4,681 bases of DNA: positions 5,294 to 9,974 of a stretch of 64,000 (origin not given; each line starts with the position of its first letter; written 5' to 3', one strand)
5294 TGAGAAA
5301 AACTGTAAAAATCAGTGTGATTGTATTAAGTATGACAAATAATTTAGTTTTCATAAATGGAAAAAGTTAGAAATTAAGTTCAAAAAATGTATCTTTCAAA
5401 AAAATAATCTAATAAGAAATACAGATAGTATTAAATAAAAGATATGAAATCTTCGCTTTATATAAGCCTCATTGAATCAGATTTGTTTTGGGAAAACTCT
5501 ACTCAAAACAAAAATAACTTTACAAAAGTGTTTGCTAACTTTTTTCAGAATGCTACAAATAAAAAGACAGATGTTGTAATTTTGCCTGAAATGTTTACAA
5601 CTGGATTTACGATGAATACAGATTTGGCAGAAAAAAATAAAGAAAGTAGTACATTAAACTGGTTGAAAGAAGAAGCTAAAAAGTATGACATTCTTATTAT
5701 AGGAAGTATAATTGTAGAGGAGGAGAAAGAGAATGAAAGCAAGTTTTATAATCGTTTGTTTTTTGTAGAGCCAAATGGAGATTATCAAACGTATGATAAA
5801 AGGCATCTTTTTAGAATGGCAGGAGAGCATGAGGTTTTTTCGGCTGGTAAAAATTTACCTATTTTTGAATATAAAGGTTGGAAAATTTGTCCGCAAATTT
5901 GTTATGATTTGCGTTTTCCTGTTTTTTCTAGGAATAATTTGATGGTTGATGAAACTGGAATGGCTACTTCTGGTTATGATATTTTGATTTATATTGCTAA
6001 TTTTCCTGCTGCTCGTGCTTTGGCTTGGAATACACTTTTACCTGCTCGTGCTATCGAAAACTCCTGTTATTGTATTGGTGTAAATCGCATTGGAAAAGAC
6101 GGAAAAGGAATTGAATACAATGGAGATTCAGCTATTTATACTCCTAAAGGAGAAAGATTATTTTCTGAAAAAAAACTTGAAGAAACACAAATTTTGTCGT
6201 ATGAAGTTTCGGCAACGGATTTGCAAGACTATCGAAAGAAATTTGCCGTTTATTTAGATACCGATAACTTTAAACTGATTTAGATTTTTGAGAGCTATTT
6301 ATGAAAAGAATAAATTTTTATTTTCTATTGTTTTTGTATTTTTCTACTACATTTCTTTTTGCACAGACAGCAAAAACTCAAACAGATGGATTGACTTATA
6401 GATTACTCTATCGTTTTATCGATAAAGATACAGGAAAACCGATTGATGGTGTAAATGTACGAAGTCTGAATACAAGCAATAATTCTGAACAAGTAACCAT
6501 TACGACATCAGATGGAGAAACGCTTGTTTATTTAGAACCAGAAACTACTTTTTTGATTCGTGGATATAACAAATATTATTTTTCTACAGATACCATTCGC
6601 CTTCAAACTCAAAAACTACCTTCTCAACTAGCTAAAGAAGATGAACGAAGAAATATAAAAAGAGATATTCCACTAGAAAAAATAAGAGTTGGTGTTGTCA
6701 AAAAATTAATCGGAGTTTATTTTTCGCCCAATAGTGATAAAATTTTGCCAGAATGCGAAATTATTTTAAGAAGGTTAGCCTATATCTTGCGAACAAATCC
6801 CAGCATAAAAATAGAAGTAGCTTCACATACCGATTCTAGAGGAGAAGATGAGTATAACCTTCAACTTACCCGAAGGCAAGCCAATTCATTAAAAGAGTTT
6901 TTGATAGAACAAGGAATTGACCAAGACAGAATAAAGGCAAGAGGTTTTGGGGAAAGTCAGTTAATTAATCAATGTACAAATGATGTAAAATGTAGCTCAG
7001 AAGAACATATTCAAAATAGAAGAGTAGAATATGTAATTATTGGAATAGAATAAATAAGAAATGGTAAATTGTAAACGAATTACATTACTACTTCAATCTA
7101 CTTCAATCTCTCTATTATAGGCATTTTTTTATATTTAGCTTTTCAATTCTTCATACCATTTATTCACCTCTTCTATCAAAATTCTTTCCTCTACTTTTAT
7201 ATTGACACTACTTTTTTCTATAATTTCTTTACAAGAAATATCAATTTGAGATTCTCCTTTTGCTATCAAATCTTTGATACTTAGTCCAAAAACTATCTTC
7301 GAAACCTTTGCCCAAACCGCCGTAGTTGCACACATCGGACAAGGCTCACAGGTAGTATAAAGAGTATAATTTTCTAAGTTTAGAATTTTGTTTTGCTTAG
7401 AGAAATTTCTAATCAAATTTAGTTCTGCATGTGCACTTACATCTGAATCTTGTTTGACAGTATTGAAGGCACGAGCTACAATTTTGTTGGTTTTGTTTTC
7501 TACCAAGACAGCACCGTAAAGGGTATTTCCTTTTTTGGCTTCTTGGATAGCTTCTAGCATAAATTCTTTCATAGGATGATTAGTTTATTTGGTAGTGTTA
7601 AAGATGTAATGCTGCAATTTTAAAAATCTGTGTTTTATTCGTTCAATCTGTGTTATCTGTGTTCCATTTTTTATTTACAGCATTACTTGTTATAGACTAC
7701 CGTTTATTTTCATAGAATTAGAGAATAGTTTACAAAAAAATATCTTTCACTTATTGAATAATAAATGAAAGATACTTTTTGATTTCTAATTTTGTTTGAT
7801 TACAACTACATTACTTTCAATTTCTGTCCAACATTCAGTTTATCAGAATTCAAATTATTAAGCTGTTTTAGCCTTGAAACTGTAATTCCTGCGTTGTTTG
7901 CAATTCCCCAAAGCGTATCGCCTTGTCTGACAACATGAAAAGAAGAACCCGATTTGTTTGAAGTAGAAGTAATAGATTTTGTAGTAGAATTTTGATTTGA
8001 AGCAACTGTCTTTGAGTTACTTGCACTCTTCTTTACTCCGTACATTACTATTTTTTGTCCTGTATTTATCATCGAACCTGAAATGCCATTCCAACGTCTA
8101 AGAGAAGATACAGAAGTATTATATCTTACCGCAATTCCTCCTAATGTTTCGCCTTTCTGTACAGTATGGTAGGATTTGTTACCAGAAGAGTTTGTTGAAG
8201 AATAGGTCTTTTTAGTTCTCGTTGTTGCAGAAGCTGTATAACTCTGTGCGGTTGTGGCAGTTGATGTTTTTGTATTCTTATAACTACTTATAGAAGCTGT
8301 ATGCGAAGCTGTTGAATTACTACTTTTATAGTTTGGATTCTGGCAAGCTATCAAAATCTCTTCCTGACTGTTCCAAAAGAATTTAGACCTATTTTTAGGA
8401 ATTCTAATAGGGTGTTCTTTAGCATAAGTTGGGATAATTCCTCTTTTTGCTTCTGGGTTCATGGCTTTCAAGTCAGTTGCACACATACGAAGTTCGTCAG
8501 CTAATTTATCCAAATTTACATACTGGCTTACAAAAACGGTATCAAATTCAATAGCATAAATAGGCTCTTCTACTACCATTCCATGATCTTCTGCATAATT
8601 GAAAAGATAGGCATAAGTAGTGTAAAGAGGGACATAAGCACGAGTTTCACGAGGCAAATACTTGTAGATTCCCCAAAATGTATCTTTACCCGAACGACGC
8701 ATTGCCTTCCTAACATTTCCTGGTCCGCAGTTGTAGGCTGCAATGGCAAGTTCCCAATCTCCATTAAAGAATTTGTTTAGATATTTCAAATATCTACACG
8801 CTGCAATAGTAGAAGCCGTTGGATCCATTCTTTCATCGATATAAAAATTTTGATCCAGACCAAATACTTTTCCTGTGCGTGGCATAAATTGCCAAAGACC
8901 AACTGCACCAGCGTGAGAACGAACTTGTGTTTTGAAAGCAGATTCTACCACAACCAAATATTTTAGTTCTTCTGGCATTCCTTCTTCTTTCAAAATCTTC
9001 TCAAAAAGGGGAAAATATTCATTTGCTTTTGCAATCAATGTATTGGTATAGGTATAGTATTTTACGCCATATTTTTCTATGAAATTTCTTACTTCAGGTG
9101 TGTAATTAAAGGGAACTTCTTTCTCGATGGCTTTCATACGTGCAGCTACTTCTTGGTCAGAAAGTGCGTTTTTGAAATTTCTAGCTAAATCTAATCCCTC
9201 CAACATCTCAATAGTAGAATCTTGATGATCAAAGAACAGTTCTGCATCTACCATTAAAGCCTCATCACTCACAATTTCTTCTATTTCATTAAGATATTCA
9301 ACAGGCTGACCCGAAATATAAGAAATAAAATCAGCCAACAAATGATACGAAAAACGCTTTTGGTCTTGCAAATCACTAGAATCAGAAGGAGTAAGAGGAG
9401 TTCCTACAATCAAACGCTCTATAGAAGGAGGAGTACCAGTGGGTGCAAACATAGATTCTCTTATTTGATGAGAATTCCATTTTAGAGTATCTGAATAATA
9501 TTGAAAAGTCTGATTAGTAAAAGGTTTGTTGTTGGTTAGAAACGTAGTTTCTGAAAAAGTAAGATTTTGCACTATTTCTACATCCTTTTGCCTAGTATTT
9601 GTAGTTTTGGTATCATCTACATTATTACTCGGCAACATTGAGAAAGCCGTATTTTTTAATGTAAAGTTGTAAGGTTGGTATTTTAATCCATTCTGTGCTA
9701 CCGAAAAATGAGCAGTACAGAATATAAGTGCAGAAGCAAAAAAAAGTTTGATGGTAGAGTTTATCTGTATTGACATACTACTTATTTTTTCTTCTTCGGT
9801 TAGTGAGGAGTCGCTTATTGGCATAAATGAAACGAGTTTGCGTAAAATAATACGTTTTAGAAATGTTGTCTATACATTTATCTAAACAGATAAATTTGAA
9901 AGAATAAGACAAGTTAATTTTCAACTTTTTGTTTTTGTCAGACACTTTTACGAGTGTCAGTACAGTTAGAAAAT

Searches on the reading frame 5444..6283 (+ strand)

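Call 35: search_protein_families(library=pfam, proteins=[window:5444-6283:+], max_evalue=0.001)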
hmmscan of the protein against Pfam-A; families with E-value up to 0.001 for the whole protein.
window:5444-6283:+ (279 aa): 1 family
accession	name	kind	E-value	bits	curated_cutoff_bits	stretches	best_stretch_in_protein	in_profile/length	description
PF00795.27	CN_hydrolase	-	2.1e-37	129.3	23.2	1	31-265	22-256/256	Carbon-nitrogen hydrolase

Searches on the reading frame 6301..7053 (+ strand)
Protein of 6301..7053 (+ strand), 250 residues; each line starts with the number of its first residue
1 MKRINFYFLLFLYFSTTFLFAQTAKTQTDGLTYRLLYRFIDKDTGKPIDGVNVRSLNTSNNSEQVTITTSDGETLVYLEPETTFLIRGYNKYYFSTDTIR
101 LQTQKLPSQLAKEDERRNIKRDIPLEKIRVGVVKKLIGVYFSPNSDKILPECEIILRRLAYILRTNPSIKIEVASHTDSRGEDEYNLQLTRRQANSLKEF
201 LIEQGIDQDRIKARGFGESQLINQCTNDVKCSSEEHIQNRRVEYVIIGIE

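Call 35: search_protein_families(library=pfam, proteins=[window:6301-7053:+], max_evalue=0.001)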
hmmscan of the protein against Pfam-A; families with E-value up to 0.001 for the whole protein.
window:6301-7053:+ (250 aa): 1 family
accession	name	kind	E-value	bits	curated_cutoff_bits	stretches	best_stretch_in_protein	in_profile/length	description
PF00691.25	OmpA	-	5.6e-18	65.5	27.2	1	140-229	1-92/98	OmpA family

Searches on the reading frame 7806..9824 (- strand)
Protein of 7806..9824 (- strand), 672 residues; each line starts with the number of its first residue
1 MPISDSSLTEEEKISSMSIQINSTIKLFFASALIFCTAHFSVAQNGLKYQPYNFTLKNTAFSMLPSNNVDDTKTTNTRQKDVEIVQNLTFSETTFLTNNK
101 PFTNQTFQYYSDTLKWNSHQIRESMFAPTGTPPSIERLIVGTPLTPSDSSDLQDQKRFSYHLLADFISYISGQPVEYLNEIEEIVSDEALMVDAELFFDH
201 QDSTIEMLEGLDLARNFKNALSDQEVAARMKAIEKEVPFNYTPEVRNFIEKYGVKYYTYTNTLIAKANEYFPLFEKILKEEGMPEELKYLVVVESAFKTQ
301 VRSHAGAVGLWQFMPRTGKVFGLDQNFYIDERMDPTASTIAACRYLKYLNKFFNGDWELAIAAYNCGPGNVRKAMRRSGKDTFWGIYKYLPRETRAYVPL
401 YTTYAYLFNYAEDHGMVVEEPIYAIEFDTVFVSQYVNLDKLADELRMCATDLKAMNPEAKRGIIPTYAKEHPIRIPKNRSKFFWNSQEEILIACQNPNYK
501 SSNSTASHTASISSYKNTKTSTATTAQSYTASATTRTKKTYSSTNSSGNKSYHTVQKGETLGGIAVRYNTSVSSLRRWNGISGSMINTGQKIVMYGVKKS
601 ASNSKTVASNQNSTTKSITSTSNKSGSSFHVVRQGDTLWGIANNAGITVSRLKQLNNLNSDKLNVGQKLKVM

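Call 35: search_protein_families(library=pfam, proteins=[window:7806-9824:-], max_evalue=0.001)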
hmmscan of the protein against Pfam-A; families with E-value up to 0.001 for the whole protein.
window:7806-9824:- (672 aa): 3 families
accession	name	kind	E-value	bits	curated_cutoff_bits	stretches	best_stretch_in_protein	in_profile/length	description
PF01476.26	LysM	-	4.7e-32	110.1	20.9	2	630-671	1-42/43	LysM domain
PF01464.25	SLT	-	5.9e-29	100.4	21.3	1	274-382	4-112/117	Transglycosylase SLT domain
PF23577.1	LysM_RLK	-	0.00078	19.9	27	0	556-593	6-41/44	LysM domain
